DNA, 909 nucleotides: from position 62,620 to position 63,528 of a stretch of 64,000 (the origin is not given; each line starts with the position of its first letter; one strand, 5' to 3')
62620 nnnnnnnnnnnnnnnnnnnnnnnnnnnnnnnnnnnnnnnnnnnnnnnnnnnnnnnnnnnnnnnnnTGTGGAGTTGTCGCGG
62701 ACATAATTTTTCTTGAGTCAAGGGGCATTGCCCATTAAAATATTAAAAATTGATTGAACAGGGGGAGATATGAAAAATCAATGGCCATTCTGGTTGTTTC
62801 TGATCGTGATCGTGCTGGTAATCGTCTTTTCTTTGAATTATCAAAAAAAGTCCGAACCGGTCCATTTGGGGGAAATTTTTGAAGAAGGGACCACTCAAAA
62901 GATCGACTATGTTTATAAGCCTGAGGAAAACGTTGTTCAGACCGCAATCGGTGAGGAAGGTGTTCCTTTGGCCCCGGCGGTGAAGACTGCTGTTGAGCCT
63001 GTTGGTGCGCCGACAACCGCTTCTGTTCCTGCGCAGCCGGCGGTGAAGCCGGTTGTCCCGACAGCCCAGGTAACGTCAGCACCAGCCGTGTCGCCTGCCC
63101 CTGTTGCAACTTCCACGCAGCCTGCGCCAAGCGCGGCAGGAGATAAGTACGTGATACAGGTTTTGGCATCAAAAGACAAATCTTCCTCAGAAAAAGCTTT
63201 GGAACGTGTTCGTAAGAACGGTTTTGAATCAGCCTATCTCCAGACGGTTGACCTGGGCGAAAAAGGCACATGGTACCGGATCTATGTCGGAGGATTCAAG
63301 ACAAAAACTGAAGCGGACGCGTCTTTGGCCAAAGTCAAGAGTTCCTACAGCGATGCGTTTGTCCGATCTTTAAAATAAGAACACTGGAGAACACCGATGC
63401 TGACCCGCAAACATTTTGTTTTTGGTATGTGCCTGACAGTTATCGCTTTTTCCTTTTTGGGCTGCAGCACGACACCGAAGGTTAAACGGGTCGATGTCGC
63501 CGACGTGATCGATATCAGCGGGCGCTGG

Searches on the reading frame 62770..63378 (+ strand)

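Call 89: search_protein_families(library=pfam, proteins=[window:62770-63378:+], max_evalue=0.01)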
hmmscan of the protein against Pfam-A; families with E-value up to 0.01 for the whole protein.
window:62770-63378:+ (202 aa): 2 families
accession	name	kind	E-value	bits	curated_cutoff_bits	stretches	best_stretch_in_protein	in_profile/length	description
PF05036.18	SPOR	-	3.6e-15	56.5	21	1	124-199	2-75/76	SPOR domain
PF14657.12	Arm-DNA-bind_4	-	0.0023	17.9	22.3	1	162-194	8-43/47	Arm DNA-binding domain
